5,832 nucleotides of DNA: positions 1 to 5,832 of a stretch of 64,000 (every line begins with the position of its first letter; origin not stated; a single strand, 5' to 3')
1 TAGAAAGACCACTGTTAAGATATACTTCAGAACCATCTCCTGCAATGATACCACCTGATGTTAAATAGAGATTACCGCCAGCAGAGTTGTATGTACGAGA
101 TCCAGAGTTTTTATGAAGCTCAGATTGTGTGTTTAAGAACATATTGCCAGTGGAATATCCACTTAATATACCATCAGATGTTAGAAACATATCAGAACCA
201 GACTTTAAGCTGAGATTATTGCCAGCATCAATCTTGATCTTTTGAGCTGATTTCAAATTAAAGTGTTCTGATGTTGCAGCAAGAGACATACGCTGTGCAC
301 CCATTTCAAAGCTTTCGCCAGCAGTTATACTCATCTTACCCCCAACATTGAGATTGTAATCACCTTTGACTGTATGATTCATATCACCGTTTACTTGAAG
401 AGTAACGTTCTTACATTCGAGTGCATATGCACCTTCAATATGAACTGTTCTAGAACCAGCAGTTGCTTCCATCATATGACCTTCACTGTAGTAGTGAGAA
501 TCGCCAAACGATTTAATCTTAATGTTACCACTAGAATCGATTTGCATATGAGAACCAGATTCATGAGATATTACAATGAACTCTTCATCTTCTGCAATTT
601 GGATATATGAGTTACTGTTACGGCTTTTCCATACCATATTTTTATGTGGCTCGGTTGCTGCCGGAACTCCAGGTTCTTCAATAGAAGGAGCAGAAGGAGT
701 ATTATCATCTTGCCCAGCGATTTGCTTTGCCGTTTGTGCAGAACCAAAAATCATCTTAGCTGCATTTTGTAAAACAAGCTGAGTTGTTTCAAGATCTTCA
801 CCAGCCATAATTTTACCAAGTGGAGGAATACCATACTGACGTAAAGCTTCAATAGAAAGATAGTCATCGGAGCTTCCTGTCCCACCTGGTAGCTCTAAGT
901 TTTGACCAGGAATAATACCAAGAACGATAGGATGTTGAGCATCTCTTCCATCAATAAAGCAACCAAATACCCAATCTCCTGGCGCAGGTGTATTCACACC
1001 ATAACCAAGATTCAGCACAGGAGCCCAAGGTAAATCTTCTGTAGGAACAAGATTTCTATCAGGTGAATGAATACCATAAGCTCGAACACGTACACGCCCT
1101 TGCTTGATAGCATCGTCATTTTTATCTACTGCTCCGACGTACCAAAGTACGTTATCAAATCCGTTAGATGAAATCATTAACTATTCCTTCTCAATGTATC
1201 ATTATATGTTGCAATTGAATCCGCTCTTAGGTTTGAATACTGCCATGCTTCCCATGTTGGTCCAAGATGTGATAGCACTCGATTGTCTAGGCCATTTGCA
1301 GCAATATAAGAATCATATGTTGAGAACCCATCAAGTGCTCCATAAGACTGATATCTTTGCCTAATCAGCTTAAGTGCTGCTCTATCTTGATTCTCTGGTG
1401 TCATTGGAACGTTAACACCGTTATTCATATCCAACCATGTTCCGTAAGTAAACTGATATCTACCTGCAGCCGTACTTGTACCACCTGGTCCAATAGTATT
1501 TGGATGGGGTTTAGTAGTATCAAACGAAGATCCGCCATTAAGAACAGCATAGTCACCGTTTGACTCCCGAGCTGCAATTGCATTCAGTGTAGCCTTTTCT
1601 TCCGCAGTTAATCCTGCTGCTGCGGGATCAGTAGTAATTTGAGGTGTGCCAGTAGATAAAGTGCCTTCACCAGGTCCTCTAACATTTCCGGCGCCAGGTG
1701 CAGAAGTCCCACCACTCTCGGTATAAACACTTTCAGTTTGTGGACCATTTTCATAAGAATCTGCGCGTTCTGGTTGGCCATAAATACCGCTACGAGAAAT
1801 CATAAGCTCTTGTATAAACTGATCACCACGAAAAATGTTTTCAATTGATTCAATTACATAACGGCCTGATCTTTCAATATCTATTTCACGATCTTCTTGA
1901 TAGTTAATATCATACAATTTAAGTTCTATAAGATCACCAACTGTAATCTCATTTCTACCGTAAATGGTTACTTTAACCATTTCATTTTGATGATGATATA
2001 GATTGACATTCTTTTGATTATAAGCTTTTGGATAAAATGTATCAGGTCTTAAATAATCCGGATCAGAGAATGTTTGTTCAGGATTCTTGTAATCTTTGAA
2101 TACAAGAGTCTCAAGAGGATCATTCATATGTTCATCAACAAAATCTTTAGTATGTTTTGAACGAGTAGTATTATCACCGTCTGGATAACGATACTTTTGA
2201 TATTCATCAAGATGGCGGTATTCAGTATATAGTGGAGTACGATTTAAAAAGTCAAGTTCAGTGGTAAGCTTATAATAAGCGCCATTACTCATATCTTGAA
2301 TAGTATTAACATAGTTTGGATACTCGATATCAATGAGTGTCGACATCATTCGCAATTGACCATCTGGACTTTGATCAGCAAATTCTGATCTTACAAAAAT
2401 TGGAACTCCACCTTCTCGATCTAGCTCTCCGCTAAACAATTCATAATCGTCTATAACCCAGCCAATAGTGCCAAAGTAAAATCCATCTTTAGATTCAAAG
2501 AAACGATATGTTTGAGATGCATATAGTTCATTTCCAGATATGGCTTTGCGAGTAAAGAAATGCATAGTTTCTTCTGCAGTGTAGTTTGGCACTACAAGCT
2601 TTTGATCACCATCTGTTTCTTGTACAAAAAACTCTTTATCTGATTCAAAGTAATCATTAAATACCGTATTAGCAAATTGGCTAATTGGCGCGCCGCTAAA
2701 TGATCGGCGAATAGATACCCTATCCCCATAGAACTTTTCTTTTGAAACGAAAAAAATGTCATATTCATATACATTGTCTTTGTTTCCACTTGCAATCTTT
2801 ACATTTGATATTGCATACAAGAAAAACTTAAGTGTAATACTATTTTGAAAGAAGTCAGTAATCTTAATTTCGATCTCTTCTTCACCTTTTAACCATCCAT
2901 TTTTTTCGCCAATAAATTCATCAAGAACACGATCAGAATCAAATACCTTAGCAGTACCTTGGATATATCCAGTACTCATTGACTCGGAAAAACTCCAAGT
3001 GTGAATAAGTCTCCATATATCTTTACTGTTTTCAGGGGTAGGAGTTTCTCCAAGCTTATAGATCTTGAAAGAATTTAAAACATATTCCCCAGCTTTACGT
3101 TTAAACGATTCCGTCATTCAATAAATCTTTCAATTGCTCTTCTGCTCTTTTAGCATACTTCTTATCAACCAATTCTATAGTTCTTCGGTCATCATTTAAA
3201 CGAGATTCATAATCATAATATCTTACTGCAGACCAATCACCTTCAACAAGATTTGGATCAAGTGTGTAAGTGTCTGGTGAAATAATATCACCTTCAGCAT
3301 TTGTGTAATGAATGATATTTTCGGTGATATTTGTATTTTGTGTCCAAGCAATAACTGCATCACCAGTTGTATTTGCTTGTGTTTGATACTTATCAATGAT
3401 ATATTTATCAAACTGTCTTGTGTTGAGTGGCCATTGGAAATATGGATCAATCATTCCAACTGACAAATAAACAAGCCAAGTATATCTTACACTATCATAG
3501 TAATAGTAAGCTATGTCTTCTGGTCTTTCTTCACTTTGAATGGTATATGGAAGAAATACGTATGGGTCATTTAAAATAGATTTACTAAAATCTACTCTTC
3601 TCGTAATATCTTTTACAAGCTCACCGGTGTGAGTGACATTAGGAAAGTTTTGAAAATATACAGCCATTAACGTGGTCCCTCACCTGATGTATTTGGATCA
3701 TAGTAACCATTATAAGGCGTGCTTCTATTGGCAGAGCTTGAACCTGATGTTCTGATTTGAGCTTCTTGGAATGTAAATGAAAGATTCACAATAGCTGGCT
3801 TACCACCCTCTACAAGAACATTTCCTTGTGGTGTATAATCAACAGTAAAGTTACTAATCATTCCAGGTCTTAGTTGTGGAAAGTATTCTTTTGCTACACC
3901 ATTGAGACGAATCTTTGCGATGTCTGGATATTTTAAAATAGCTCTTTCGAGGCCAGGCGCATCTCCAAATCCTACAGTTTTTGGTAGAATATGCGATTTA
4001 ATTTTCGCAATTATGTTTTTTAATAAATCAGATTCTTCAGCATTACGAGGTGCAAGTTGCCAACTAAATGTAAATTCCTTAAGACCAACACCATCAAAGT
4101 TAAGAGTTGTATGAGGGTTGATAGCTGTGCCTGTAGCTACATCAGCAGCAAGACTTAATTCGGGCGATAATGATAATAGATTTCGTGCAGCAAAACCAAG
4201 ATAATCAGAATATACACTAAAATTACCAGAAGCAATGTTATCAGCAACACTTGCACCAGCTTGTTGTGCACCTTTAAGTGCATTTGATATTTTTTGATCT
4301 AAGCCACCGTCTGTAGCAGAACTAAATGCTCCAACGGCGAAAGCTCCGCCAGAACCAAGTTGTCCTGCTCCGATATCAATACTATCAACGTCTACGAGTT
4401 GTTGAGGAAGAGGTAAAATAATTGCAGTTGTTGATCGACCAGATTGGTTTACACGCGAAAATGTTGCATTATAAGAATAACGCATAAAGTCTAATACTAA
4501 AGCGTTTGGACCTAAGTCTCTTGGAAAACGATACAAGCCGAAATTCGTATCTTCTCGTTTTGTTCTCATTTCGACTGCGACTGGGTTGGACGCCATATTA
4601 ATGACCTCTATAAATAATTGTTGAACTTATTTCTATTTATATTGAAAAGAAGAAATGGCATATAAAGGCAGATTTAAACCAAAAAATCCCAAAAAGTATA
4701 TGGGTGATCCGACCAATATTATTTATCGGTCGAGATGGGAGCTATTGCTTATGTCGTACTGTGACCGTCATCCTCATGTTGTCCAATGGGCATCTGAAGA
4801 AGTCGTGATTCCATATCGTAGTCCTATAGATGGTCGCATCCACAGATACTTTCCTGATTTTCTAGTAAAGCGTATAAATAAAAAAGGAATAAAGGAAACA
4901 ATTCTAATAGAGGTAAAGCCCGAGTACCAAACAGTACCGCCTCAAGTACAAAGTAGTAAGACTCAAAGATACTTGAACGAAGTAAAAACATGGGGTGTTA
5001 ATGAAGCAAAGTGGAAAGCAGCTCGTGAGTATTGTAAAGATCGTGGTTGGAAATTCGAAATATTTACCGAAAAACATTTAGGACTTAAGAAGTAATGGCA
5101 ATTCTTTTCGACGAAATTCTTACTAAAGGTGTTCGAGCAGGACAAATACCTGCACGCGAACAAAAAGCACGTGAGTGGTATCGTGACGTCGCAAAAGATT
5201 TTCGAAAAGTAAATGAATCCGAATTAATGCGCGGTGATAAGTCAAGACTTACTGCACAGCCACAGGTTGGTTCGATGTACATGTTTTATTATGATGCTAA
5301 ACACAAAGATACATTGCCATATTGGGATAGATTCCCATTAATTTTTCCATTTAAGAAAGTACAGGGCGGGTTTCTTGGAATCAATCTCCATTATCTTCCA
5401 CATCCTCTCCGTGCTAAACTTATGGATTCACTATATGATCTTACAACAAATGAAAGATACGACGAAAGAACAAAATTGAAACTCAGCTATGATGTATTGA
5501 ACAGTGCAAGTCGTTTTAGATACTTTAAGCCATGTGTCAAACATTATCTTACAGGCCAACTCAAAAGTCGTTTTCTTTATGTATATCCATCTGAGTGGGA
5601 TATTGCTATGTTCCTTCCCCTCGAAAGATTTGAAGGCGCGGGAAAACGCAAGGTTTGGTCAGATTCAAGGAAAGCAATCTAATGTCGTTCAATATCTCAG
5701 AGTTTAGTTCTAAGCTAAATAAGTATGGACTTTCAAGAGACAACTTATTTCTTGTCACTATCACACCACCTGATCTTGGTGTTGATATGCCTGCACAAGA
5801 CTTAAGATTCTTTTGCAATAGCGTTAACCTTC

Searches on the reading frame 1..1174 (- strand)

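Call 39: find_related_loci(query=window:1-1174:-, collection=viral_contigs, flank=10000)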
Query window:1-1174:- (391 aa) in viral_contigs; peptide patterns used: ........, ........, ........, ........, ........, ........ (x = any residue, [..] = any of these).
2 stretches matched a pattern; 1 encode a relative of the query (tblastn E <= 1e-3); 1 distinct loci.
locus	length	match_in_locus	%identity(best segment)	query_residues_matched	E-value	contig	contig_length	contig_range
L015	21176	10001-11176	82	2-391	0e+0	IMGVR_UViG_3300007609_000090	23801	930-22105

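Call 59: find_related_loci(query=A3, collection=viral_contigs, flank=10000)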
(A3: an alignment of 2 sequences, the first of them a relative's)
Query A3 (445 aa) in viral_contigs; peptide patterns used: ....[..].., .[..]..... (x = any residue, [..] = any of these).
136 stretches matched a pattern; 11 encode a relative of the query (tblastn E <= 1e-3); 11 distinct loci.
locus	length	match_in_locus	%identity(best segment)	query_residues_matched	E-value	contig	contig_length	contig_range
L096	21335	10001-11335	100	1-445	0e+0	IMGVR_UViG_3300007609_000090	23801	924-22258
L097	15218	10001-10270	47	11-92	1e-19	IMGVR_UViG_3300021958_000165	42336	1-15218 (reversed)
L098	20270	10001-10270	47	11-92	2e-19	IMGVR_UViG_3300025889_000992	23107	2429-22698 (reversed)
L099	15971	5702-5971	47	11-92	2e-19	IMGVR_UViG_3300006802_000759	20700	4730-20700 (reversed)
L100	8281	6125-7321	24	6-387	2e-17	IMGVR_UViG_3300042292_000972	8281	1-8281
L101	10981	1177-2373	24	6-387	3e-17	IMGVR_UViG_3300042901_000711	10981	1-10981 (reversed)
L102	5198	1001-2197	24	6-387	3e-17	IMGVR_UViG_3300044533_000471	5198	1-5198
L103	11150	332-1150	25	6-296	2e-16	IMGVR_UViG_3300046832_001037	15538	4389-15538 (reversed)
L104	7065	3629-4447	25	6-296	2e-16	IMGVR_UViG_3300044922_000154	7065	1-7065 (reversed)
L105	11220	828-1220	36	6-123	4e-16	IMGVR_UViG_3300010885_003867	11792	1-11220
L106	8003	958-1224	40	8-90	4e-8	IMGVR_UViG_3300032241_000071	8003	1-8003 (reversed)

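Call 71: search_protein_families(library=pfam, proteins=[L015:11335-13032:+, L015:9995-11329:+], max_evalue=0.01)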
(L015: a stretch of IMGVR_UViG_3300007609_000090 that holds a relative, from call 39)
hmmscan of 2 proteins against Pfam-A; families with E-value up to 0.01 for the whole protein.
L015:11335-13032:+ (565 aa): 4 families
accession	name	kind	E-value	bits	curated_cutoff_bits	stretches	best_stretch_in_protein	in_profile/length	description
PF05951.18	Peptidase_M15_2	-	3.3e-16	59.8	27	1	482-565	73-153/153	Bacterial protein of unknown function (DUF882)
PF08291.16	Peptidase_M15_3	-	7e-10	39.5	23.2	1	463-558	20-108/108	Peptidase M15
PF23854.1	DUF7217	-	0.0051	17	29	0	179-263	97-181/238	Domain of unknown function (DUF7217)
PF22560.2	GMT-wHTH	-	0.0085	17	27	0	215-243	24-52/82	GMT-like wHTH domain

L015:9995-11329:+ (445 aa): 1 family
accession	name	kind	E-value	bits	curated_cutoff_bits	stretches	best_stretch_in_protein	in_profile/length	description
PF10106.14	DUF2345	-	0.0012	19.1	30.7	0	259-364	37-146/151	Uncharacterized protein conserved in bacteria (DUF2345)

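Call 90: find_related_loci(query=window:1-1174:-, collection=metagenome_contigs, flank=10000)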
Query window:1-1174:- (391 aa) in metagenome_contigs; peptide patterns used: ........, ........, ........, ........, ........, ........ (x = any residue, [..] = any of these).
44 stretches matched a pattern; 1 encode a relative of the query (tblastn E <= 1e-3); 1 distinct loci.
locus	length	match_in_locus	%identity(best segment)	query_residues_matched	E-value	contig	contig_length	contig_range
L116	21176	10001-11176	82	2-391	0e+0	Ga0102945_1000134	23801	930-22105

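Call 91: find_homologous_proteins(query=window:1-1174:-, max_evalue=1e-30)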
Query window:1-1174:- (391 aa): 123 proteins with E <= 1e-30 among 2989 candidates; the best 120 are listed.
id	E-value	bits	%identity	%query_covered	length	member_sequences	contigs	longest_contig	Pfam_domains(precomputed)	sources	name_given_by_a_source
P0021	2.9e-260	881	100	100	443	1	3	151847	-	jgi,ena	-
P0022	2.3e-214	730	82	100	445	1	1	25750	-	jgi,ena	-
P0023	6.5e-203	692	79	59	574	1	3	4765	-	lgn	-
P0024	3.3e-170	584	65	100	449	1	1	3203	-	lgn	-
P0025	3.3e-169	581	70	99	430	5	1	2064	-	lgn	-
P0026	9.9e-168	576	64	100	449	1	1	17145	-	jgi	jgi:hypothetical protein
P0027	3.4e-167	574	65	100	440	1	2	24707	-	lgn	-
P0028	2.3e-131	456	57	92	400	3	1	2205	-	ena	-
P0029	4.7e-129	449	56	100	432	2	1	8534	-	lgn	-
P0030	1.3e-125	437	54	100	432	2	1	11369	-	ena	-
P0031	2.2e-122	427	54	100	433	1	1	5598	-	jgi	-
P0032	5.4e-122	426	54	100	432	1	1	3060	-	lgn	-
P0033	1.3e-117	411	52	92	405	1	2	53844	-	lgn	-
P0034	1.6e-117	411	55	88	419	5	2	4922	-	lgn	-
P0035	7.2e-117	409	55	92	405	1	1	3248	PF10106.15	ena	-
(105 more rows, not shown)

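Call 92: find_encoding_contigs(protein=P0021, flank=10000, max_places=3)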
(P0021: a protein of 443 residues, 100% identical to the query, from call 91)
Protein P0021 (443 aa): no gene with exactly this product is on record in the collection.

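Call 94: find_encoding_contigs(protein=P0027, flank=10000, max_places=2)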
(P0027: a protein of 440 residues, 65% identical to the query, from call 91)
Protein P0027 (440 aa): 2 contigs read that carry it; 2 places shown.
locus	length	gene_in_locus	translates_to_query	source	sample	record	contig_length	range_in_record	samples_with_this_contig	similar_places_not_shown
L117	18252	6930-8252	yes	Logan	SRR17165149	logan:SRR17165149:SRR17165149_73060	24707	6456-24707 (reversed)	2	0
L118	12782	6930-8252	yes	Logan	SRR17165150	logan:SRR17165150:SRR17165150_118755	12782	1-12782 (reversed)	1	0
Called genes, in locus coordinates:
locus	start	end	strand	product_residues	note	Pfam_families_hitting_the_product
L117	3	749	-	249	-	?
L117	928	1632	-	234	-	PF12322:T4_baseplate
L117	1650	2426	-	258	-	PF23849:Phage_TTP_2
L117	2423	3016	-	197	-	PF26869:Phage_T4_gp2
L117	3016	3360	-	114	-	PF08722:Tn7_TnsA-like_N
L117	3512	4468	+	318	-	-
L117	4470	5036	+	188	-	PF11246:Phage_gp53 (weak)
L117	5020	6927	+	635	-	PF18013:Phage_lysozyme2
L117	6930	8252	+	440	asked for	-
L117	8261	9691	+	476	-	-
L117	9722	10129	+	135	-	PF04965:GPW_gp25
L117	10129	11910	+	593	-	PF21379:Gp6-like_1st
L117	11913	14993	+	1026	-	PF23786:Baseplate_wedge (faint)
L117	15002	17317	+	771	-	PF09215:Phage-Gp8 (faint)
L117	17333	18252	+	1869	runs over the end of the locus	PF16075:DUF4815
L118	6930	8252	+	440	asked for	-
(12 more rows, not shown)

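Call 95: find_encoding_contigs(protein=P0033, flank=10000, max_places=2)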
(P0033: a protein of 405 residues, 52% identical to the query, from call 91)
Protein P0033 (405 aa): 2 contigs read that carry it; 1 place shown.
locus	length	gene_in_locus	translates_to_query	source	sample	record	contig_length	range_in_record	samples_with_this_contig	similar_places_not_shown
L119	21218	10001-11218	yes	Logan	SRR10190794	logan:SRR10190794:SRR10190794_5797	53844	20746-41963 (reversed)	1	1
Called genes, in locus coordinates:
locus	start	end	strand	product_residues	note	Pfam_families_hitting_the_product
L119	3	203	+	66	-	-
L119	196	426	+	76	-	PF16805:Trans_coact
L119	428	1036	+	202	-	PF08993:T4_Gp59_N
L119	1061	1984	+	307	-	PF08804:gp32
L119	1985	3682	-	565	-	-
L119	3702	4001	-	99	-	-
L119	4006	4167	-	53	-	-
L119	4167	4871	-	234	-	PF12322:T4_baseplate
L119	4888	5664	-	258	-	PF23849:Phage_TTP_2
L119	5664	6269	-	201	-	PF26869:Phage_T4_gp2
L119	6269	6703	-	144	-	PF08722:Tn7_TnsA-like_N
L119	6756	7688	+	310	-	-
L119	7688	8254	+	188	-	PF11246:Phage_gp53 (faint)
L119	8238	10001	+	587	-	PF01464:SLT, PF18896:SLT_3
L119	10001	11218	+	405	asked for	-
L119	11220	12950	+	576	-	PF08291:Peptidase_M15_3, PF05951:Peptidase_M15_2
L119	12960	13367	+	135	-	PF04965:GPW_gp25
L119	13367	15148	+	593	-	PF21379:Gp6-like_1st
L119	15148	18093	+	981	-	-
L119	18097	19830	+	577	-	-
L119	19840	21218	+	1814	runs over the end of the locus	PF16075:DUF4815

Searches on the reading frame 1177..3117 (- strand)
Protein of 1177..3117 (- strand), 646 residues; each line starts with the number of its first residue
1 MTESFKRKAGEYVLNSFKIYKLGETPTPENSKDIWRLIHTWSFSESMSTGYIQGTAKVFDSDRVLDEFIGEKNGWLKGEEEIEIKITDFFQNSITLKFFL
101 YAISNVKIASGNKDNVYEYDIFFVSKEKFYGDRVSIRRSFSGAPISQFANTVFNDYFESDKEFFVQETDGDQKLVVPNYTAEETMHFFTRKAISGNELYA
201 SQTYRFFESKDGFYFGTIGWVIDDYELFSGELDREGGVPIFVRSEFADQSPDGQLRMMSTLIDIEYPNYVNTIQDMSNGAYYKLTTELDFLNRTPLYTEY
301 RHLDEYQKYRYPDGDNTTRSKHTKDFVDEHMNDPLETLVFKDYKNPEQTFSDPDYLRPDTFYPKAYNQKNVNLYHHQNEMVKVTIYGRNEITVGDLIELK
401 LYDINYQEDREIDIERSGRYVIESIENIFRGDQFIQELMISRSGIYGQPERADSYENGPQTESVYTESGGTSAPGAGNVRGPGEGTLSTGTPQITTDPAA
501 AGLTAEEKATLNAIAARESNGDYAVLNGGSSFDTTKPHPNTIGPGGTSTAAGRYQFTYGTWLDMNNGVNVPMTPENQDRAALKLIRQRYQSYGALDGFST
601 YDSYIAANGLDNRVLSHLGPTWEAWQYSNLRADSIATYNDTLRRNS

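Call 12: search_protein_families(library=phrogs, proteins=[window:1177-3117:-], max_evalue=0.00001)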
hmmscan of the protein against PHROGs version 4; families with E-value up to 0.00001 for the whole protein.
window:1177-3117:- (646 aa): 2 families
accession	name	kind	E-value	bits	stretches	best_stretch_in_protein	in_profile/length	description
phrog_350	-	tail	5.4e-43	148.5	1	9-445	10-428/436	tail protein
phrog_90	-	lysis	5.4e-13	48.6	1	502-589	651-758/1168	endolysin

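Call 18: find_encoding_contigs(protein=window:1177-3117:-, flank=10000, max_places=4)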
Protein window:1177-3117:- (646 aa): no gene with exactly this product is on record in the collection.

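Call 71: search_protein_families(library=pfam, proteins=[window:1177-3117:-], max_evalue=0.01)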
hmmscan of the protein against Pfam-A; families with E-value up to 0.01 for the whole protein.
window:1177-3117:- (646 aa): 0 families

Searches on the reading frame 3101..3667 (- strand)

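Call 12: search_protein_families(library=phrogs, proteins=[window:3101-3667:-], max_evalue=0.00001)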
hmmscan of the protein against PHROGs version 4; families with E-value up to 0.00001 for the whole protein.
window:3101-3667:- (188 aa): 1 family
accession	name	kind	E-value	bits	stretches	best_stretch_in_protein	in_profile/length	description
phrog_232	-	tail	1.1e-35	124.8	1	1-184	1-193/296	baseplate wedge subunit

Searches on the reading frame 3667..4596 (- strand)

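Call 12: search_protein_families(library=phrogs, proteins=[window:3667-4596:-], max_evalue=0.00001)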
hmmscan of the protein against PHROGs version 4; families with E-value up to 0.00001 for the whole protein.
window:3667-4596:- (309 aa): 1 family
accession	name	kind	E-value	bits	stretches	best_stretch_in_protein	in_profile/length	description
phrog_230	-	tail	5.8e-34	119.2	1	12-301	281-596/628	baseplate tail tube cap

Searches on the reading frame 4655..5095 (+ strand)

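Call 12: search_protein_families(library=phrogs, proteins=[window:4655-5095:+], max_evalue=0.00001)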
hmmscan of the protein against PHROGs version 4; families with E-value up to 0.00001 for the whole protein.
window:4655-5095:+ (146 aa): 3 families
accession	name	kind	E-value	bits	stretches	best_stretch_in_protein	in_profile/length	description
phrog_218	-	connector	1.4e-61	207.9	1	1-143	2-142/148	head closure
phrog_14892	-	connector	1.5e-30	107.1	1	33-142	1-110/117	head closure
phrog_15427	-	DNA, RNA and nucleotide metabolism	1.6e-06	29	0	21-76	163-212/270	endonuclease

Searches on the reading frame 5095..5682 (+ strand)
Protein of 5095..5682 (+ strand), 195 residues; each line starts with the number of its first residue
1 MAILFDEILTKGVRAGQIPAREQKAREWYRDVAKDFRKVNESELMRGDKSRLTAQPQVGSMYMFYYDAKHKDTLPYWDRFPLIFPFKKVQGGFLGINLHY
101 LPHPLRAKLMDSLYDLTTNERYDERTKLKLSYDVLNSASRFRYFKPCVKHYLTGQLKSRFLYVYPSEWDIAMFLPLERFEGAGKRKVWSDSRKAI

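Call 12: search_protein_families(library=phrogs, proteins=[window:5095-5682:+], max_evalue=0.00001)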
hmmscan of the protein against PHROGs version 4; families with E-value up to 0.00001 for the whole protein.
window:5095-5682:+ (195 aa): 1 family
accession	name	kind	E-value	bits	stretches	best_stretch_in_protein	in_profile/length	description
phrog_429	-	DNA, RNA and nucleotide metabolism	2.2e-58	198.5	1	14-193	32-205/210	DNA end protector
